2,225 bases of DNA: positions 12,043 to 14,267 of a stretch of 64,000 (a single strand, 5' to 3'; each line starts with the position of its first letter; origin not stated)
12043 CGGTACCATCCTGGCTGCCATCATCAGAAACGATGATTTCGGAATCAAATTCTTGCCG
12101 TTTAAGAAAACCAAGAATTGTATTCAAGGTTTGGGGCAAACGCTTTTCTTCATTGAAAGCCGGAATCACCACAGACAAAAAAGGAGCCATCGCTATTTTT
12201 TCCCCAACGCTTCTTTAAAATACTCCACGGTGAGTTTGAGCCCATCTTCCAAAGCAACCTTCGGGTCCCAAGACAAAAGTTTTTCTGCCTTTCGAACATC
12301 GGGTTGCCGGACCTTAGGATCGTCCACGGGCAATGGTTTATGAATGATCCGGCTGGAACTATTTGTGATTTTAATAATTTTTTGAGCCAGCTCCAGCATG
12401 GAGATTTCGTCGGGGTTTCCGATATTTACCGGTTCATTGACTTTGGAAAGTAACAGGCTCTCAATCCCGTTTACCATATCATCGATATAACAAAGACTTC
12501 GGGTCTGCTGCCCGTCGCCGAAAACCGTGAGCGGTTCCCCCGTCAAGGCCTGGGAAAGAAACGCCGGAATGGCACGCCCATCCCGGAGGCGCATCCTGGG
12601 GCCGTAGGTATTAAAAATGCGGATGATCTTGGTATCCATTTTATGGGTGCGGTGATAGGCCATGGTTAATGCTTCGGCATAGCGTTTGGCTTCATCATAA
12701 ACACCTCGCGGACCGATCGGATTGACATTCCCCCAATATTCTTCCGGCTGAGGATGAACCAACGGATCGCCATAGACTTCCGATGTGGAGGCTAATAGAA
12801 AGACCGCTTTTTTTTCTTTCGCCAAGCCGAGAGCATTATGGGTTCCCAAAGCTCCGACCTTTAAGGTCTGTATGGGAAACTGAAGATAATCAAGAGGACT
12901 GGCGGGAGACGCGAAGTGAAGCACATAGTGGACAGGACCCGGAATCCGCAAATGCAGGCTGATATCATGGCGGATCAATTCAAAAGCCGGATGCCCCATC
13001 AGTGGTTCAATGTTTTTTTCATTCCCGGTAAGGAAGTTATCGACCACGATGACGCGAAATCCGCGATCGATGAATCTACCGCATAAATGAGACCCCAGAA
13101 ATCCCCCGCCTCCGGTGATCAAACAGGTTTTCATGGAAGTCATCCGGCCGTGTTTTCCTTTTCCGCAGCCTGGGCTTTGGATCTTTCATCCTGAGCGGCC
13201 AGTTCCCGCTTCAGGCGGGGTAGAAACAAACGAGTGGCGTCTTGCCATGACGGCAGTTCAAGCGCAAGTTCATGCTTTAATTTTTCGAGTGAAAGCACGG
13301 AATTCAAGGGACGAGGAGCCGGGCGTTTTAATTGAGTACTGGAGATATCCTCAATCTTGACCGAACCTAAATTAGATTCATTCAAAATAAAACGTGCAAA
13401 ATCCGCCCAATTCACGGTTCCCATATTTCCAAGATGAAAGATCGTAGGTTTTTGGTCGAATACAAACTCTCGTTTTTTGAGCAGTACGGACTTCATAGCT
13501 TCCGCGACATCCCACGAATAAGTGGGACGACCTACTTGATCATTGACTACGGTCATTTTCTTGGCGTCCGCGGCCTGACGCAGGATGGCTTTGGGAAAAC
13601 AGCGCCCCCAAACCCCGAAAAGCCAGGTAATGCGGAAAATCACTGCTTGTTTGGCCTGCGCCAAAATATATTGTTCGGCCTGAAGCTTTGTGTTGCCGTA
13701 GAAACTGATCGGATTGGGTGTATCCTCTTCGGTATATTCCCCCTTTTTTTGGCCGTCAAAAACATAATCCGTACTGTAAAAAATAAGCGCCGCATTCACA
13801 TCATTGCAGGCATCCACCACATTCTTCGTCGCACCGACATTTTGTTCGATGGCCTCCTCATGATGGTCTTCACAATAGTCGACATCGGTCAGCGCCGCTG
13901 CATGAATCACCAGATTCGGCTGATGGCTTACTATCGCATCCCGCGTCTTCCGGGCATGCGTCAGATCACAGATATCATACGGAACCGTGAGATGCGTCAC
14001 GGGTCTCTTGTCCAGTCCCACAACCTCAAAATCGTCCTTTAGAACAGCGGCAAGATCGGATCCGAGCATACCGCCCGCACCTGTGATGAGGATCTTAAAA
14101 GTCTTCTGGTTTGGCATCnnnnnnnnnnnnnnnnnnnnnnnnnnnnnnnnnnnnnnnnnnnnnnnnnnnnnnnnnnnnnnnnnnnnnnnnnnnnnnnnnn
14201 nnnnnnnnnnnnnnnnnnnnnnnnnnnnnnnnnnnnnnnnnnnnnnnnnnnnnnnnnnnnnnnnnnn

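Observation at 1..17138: Envelope glycan locus with four GT-C membrane glycosyltransferases, two polyprenyl-P-sugar synthases, and an Ara4N-like but incomplete gene set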

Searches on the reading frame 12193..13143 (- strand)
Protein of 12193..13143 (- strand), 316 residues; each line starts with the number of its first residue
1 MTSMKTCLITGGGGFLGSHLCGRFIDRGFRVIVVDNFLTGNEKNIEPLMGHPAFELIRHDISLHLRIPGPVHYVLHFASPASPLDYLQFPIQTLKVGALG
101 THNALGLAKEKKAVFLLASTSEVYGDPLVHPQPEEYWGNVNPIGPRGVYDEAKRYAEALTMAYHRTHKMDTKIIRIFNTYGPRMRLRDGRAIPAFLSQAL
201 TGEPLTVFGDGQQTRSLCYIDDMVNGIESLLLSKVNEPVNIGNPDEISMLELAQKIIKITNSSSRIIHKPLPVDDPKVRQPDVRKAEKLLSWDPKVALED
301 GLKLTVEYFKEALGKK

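Call 3: search_protein_families(library=pfam, proteins=[window:12193-13143:-])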
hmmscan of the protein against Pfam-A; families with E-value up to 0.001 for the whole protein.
window:12193-13143:- (316 aa): 6 families
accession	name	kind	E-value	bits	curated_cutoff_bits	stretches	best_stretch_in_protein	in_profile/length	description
PF01370.27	Epimerase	-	1.8e-44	152.4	20.9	1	8-242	2-240/240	NAD dependent epimerase/dehydratase family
PF16363.11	GDP_Man_Dehyd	-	2.1e-43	149.5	27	1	8-303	1-330/332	GDP-mannose 4,6 dehydratase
PF02719.21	Polysacc_synt_2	-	1.6e-07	31.3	20.2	0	144-289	133-269/293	Polysaccharide biosynthesis protein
PF04321.23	RmlD_sub_bind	-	1.2e-06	28.3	27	1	94-280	75-248/287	RmlD substrate binding domain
PF01073.25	3Beta_HSD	-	1.6e-06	27.8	22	1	8-220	1-218/280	3-beta hydroxysteroid dehydrogenase/isomerase family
PF07993.18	NAD_binding_4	-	0.00014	21.6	20.1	0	93-176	108-204/258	Male sterility protein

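Call 9: search_protein_families(library=ncbifam, proteins=[window:12193-13143:-], max_evalue=0.01)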
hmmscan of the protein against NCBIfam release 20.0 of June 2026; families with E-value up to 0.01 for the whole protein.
window:12193-13143:- (316 aa): 26 families (the best 25 are shown)
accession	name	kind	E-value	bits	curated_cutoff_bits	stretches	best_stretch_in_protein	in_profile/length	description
TIGR01181.1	dTDP_gluc_dehyt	equivalog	3.4e-37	128.2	365.1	1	7-311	2-313/321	dTDP-glucose 4,6-dehydratase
TIGR04180.1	EDH_00030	hypoth_equivalog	3.1e-30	105.2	475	1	8-294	2-294/297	NAD-dependent 4,6-dehydratase LegB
NF005998.1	PRK08125.1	equivalog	1.3e-22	80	777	1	5-309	316-649/649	bifunctional UDP-4-amino-4-deoxy-L-arabinose formyltransferase/UDP-glucuronic acid oxidase ArnA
NF008872.0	PRK11908.1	equivalog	2.3e-22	79.5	294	1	4-313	1-339/349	bifunctional UDP-4-keto-pentose/UDP-xylose synthase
TIGR01179.1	galE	equivalog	2.7e-22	79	262.3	1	7-304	2-320/332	UDP-glucose 4-epimerase GalE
NF007582.0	PRK10217.1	equivalog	4.5e-22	78.6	698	1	4-261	1-271/355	dTDP-glucose 4,6-dehydratase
NF011728.1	PRK15181.1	equivalog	6.7e-21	74.7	760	1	4-309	15-337/348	Vi polysaccharide biosynthesis UDP-N-acetylglucosaminuronic acid C-4 epimerase TviC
NF007490.0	PRK10084.1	subfamily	6.2e-18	64.9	649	1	8-310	4-335/361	dTDP-glucose 4,6-dehydratase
TIGR02197.1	heptose_epim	equivalog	1.2e-14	54.2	274.6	1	8-307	2-311/316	ADP-glyceromanno-heptose 6-epimerase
NF047922.1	GDPFucSynFcl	equivalog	1.7e-12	47.4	500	1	149-311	134-303/308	GDP-L-fucose synthase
NF041015.1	UDPsulfquin_syn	equivalog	1.9e-09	37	575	1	189-278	236-327/384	UDP-sulfoquinovose synthase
NF007956.0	PRK10675.1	subfamily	1.7e-08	34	394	1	7-183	3-184/338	UDP-glucose 4-epimerase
TIGR01777.1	yfcH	hypoth_equivalog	1.8e-08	34.3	207.35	1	208-262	188-243/292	TIGR01777 family oxidoreductase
TIGR01472.1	gmd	equivalog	6.5e-08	32.2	415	1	89-183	99-189/342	GDP-mannose 4,6-dehydratase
TIGR02622.1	CDP_4_6_dhtase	equivalog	3.1e-06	26.5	278.45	0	5-169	5-174/352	CDP-glucose 4,6-dehydratase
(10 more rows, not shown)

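Call 11: find_encoding_contigs(protein=window:12193-13143:-, flank=10000, max_places=6)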
Protein window:12193-13143:- (316 aa): 8 contigs read that carry it; 2 places shown.
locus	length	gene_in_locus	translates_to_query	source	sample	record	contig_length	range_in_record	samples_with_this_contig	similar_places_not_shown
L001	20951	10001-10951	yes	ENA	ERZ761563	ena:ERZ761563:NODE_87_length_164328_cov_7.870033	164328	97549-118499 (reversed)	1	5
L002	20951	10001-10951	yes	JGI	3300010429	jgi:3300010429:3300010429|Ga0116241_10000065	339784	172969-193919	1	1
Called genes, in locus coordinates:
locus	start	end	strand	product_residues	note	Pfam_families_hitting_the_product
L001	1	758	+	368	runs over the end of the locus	PF02463:SMC_N (weak), PF03215:Rad17 (weak), PF00005:ABC_tran, PF17912:OB_MalK, PF08402:TOBE_2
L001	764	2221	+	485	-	PF01590:GAF, PF13185:GAF_2, PF13492:GAF_3, PF00990:GGDEF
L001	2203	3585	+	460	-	PF00990:GGDEF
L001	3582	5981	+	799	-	PF04453:LptD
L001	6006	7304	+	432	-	PF02558:ApbA (weak), PF03446:NAD_binding_2 (faint), PF03721:UDPG_MGDP_dh_N, PF00984:UDPG_MGDP_dh, PF03720:UDPG_MGDP_dh_C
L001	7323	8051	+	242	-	PF00483:NTP_transferase, PF12804:NTP_transf_3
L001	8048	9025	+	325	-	PF00106:adh_short (faint), PF01073:3Beta_HSD, PF01370:Epimerase, PF02719:Polysacc_synt_2, PF04321:RmlD_sub_bind, PF07993:NAD_binding_4, PF13460:NAD_binding_10, PF16363:GDP_Man_Dehyd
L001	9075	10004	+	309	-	PF01073:3Beta_HSD, PF01370:Epimerase, PF04321:RmlD_sub_bind, PF02719:Polysacc_synt_2, PF16363:GDP_Man_Dehyd, PF07993:NAD_binding_4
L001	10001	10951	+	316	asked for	PF01073:3Beta_HSD (weak), PF01370:Epimerase, PF02719:Polysacc_synt_2 (faint), PF04321:RmlD_sub_bind (faint), PF16363:GDP_Man_Dehyd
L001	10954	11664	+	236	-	PF00535:Glycos_transf_2, PF13641:Glyco_tranf_2_3 (weak)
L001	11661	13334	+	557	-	PF13231:PMT_2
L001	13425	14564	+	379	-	PF13472:Lipase_GDSL_2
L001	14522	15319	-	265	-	PF00535:Glycos_transf_2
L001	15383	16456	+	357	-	PF13472:Lipase_GDSL_2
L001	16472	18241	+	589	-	PF13231:PMT_2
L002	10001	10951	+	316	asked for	PF01073:3Beta_HSD (weak), PF01370:Epimerase, PF02719:Polysacc_synt_2 (faint), PF04321:RmlD_sub_bind (faint), PF16363:GDP_Man_Dehyd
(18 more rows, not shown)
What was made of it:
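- With the called start for GTC557, its overlap with GT2_236 is 4 nt (call 11).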

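Call 13: search_solved_structures(query=window:12193-13143:-, max_evalue=1e-10, show_alignments=2)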
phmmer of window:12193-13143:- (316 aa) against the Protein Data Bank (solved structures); distinct sequences matched with E-value up to 1e-10: 81 (the best 60 are shown).
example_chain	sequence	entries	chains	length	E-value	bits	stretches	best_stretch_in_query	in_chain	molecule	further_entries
4gll_A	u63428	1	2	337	3.7e-103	348.3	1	5-313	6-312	UDP-glucuronic acid decarboxylase 1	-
2b69_A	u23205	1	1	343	4e-103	348.2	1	4-313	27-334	UDP-glucuronate decarboxylase 1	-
4m55_A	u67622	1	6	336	1.9e-102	345.9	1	5-313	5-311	UDP-glucuronic acid decarboxylase 1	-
4lk3_A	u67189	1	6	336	2.6e-102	345.5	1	5-313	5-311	UDP-glucuronic acid decarboxylase 1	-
8vr2_A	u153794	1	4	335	1.6e-41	145.8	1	5-309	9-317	NAD-dependent epimerase/dehydratase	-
4zrm_A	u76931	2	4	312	5.3e-39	137.5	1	6-313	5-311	UDP-glucose 4-epimerase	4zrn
6zl6_A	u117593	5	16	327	2.5e-34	122.1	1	7-311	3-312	Epimerase domain-containing protein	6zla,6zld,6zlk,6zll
6zlj_A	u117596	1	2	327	4.6e-34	121.3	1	7-311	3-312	Epimerase domain-containing protein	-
8rdg_A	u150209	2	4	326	3.9e-31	111.7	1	7-266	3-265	SDR family NAD(P)-dependent oxidoreductase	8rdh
8rdi_A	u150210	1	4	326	1.4e-30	109.9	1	7-266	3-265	SDR family NAD(P)-dependent oxidoreductase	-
7ys8_A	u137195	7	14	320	6.6e-30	107.6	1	7-311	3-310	UDP-glucose 4-epimerase | UDP-glucose 4-epimerase along with EC 5.1.3.2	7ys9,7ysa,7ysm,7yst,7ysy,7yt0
6bwl_A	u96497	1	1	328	1.4e-28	103.3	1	7-311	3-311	Pal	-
6bi4_A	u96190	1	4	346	1.6e-28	103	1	6-310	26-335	dTDP-glucose 4,6-dehydratase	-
6pmh_A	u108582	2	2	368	5e-28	101.5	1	5-311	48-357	UDP-glucose 4-epimerase related protein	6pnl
8sg0_A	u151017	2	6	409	5.9e-27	97.9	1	8-315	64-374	GDP-mannose 3,5-epimerase | GDP-mannose 3,5 epimerase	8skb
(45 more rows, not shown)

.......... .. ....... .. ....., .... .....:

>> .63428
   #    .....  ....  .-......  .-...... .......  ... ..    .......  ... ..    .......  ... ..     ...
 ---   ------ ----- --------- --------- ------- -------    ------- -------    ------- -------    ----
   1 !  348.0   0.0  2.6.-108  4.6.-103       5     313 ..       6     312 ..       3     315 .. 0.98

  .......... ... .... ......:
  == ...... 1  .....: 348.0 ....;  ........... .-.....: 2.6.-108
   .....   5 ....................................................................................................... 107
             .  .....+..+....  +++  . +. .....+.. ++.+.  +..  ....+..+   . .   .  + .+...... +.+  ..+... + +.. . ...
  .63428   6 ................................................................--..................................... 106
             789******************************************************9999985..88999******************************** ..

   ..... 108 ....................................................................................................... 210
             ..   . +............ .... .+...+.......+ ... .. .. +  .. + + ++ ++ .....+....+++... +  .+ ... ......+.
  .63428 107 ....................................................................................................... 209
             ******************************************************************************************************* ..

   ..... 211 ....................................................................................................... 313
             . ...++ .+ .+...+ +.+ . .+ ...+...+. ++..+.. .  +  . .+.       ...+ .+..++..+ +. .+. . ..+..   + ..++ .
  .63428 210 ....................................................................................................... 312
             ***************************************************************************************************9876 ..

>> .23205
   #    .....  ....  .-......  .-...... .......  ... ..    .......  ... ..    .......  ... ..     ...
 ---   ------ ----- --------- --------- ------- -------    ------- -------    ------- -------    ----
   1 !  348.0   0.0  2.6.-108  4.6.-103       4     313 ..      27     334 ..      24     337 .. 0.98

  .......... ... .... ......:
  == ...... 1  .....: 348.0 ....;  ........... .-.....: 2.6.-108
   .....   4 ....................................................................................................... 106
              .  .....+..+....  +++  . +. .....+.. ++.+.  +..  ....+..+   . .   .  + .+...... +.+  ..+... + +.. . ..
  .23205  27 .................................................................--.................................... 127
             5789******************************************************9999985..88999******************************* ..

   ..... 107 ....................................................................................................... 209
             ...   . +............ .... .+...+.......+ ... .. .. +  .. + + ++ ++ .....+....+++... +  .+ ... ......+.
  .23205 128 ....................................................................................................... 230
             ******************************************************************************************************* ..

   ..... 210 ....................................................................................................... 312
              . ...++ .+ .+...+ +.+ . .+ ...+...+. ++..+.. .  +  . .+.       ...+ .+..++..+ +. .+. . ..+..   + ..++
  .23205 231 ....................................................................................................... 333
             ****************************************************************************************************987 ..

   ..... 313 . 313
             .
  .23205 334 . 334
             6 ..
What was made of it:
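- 12193..13143 (-): UXS, UDP-glucuronate decarboxylase / UDP-xylose synthase (316 aa). The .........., YDExKR and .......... motifs are shared with UXS1 in the call 13 alignment.
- On Arn (Ara4N) lipid A modification pathway: The SDR at 12193-13143 scores 348 bits to human UXS1 and 77 bits to ArnA (call 13).
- Closest known: Rhizobium RgtE with RgtA/B/C/D. Different: Here the SDR is a decarboxylase (call 13).
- Checked: UXS-type SDR, 12193-13143 (call 13).
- The decarboxylase is a UXS (348 bits against 77 for ArnA-C, call 13).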

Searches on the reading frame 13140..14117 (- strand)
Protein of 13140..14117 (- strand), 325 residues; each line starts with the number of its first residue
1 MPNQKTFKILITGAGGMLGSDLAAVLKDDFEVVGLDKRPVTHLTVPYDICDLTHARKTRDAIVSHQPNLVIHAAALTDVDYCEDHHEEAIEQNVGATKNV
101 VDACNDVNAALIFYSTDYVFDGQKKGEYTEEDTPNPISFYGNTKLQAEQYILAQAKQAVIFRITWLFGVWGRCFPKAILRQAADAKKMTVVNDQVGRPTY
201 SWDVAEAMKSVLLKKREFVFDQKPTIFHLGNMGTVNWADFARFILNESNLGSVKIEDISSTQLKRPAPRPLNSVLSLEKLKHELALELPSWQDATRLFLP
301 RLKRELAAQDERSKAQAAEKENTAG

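Call 3: search_protein_families(library=pfam, proteins=[window:13140-14117:-])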
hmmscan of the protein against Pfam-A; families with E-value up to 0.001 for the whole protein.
window:13140-14117:- (325 aa): 6 families
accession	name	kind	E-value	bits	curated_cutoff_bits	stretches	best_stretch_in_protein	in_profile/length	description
PF04321.23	RmlD_sub_bind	-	4.7e-85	285.6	27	1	8-301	2-284/287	RmlD substrate binding domain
PF01370.27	Epimerase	-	5.3e-29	101.8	20.9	1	9-216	1-229/240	NAD dependent epimerase/dehydratase family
PF02719.21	Polysacc_synt_2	-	1.3e-14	54.5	20.2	1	45-209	56-211/293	Polysaccharide biosynthesis protein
PF16363.11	GDP_Man_Dehyd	-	1.3e-13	51.6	27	1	10-163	1-176/332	GDP-mannose 4,6 dehydratase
PF01073.25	3Beta_HSD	-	6.6e-12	45.5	22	1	10-176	1-191/280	3-beta hydroxysteroid dehydrogenase/isomerase family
PF07993.18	NAD_binding_4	-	2.5e-09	37.1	20.1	1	64-164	86-205/258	Male sterility protein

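Call 9: search_protein_families(library=ncbifam, proteins=[window:13140-14117:-], max_evalue=0.01)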
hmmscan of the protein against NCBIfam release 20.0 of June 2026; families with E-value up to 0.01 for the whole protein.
window:13140-14117:- (325 aa): 21 families
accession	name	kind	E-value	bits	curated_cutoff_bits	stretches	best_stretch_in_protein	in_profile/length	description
TIGR01214.1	rmlD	equivalog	1.4e-75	254.1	224.05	1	8-299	1-282/285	dTDP-4-dehydrorhamnose reductase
NF007440.0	PRK09987.1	equivalog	9.3e-45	153.2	308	1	8-299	2-290/299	dTDP-4-dehydrorhamnose reductase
TIGR01179.1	galE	equivalog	3.8e-15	55.5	262.3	1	8-171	1-178/332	UDP-glucose 4-epimerase GalE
NF042423.1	oxyalk_red_Shew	equivalog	1.8e-13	50.3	580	1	4-180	6-185/331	2-alkyl-3-oxoalkanoate reductase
TIGR02197.1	heptose_epim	equivalog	4e-12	45.9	274.6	1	9-156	1-155/316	ADP-glyceromanno-heptose 6-epimerase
TIGR01181.1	dTDP_gluc_dehyt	equivalog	2.6e-09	36.6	365.1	1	9-156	2-167/321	dTDP-glucose 4,6-dehydratase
NF042422.1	oxyalk_red_OleD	equivalog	2.9e-09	36.7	580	1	8-159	2-158/329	2-alkyl-3-oxoalkanoate reductase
TIGR03589.1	PseB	equivalog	6.5e-09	35.2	407.75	1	45-154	55-149/324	UDP-N-acetylglucosamine 4,6-dehydratase (inverting)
TIGR03466.1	HpnA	hypoth_equivalog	3.4e-08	32.8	367.65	1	8-157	2-158/327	hopanoid-associated sugar epimerase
NF043036.1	ErythonDh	equivalog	7.7e-08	31.9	325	1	8-150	2-159/321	D-erythronate dehydrogenase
NF007956.0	PRK10675.1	subfamily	1.5e-07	30.8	394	1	9-156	3-164/338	UDP-glucose 4-epimerase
TIGR04180.1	EDH_00030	hypoth_equivalog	2.6e-07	30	475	1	50-152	56-157/297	NAD-dependent 4,6-dehydratase LegB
TIGR01746.1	Thioester-redct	subfamily_domain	2.9e-06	26.8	213.35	1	66-258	88-292/371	thioester reductase domain-containing protein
TIGR01777.1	yfcH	hypoth_equivalog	1.4e-05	24.8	207.35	1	9-175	1-174/292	TIGR01777 family oxidoreductase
TIGR02622.1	CDP_4_6_dhtase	equivalog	1.5e-05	24.3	278.45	1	10-148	8-162/352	CDP-glucose 4,6-dehydratase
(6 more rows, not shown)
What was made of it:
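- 13140..14117 (-): RmlD-family 4-ketoreductase (325 aa). No RmlC partner was found. TIGR01214 254 bits against a cut-off of 224 (call 9).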

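Call 79: search_solved_structures(query=window:13140-14117:-, max_evalue=1e-10)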
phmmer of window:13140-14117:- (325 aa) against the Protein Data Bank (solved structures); distinct sequences matched with E-value up to 1e-10: 14.
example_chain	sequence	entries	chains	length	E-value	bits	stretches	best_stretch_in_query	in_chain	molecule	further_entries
8g22_A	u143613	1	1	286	1.4e-42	149.4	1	8-299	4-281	dTDP-4-dehydrorhamnose reductase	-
4wpg_A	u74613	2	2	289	8.3e-42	146.8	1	9-300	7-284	dTDP-4-dehydrorhamnose reductase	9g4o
3sc6_A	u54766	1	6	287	2.3e-39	138.8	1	7-299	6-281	dTDP-4-dehydrorhamnose reductase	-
1vl0_A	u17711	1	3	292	2.8e-36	128.7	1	7-294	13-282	DTDP-4-dehydrorhamnose reductase, rfbD ortholog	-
1kbz_A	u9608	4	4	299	3.5e-33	118.5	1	49-299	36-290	dTDP-glucose oxidoreductase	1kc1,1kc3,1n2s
8ctr_A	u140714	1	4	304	1.5e-32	116.4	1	7-295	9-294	dTDP-4-dehydrorhamnose reductase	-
2ggs_A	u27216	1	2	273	1.4e-28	103.4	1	8-213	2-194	273aa long hypothetical dTDP-4-dehydrorhamnose reductase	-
4ndn_E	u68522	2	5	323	5e-22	81.9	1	7-281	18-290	Methionine adenosyltransferase 2 subunit beta | Isoform 2 of Methionine adenosyltransferase 2 subunit beta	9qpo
4ktt_E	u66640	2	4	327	5.2e-22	81.8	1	7-281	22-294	Methionine adenosyltransferase 2 subunit beta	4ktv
30gd_E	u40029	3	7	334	5.6e-22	81.7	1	7-281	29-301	Isoform 1 of Methionine adenosyltransferase 2 subunit beta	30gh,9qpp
2ydx_A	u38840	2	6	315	7.9e-22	81.2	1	8-281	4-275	METHIONINE ADENOSYLTRANSFERASE 2 SUBUNIT BETA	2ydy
5u9c_A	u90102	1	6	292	2.9e-20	76.1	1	6-272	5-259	dTDP-4-dehydrorhamnose Reductase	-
9gpi_D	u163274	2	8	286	2.8e-18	69.5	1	9-169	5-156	dTDP-4-dehydrorhamnose reductase, putative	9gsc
6kv9_A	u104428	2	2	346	9.3e-11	44.8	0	9-157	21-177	MoeE5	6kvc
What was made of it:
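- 13140..14117 (-): Best PDB matches are solved RmlD structures, 149 bits (call 79).
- Checked: Best PDB matches are solved RmlD structures (call 79).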
